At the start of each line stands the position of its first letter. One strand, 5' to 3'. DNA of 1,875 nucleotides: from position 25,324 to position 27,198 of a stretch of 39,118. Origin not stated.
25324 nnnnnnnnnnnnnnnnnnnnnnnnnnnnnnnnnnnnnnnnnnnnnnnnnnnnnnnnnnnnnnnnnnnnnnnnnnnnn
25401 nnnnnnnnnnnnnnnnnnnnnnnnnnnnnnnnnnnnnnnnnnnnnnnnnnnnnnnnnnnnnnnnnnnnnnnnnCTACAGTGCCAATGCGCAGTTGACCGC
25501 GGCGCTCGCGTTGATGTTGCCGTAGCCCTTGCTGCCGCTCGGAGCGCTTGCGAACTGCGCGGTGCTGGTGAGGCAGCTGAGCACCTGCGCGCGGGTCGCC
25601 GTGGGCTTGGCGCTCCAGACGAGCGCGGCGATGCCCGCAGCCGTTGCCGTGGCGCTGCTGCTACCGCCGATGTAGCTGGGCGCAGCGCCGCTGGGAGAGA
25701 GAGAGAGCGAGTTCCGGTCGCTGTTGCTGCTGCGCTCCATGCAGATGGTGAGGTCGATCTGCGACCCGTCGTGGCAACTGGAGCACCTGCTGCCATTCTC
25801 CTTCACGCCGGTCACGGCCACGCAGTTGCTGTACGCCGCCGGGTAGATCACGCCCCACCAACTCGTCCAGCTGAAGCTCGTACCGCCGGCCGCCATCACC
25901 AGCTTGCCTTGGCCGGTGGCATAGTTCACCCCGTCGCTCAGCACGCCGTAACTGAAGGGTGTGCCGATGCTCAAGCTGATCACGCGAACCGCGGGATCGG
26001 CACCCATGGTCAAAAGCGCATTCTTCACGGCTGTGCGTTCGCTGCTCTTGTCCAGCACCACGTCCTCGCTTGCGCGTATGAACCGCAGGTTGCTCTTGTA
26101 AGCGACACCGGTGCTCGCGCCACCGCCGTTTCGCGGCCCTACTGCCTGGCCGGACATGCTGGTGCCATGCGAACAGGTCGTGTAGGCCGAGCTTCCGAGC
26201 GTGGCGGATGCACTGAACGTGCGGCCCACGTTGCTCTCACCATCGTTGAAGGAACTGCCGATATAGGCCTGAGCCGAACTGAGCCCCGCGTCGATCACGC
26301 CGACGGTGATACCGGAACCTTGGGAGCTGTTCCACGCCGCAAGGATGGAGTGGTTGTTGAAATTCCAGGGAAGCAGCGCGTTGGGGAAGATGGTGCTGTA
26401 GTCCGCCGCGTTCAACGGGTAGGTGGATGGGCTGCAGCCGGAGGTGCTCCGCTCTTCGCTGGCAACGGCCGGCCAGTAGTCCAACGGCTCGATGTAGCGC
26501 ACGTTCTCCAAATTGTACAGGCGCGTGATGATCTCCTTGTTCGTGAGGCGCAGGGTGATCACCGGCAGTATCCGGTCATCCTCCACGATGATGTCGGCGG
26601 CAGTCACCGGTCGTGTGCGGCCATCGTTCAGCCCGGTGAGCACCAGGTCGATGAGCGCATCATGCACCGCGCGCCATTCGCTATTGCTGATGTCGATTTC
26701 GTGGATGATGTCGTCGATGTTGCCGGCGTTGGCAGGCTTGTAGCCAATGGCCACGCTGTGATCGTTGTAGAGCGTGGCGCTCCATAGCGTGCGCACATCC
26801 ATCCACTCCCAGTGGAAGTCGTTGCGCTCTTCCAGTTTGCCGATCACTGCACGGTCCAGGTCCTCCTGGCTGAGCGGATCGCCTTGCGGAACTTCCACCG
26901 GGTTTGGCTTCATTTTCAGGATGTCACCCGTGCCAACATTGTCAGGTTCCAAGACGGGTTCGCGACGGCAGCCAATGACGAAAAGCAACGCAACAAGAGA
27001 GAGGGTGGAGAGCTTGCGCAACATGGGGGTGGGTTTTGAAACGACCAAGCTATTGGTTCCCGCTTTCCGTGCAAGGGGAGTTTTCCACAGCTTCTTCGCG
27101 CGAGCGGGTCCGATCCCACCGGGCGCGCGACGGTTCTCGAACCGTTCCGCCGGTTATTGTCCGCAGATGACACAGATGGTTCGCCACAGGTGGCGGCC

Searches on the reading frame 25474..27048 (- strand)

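Call 7: search_protein_families(library=pfam, proteins=[window:25474-27048:-])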
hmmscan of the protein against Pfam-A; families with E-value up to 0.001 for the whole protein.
window:25474-27048:- (524 aa): 1 family
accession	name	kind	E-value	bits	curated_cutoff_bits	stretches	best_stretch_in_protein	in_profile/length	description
PF00082.27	Peptidase_S8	-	4e-23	82.6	21.8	1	244-510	1-288/288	Subtilase family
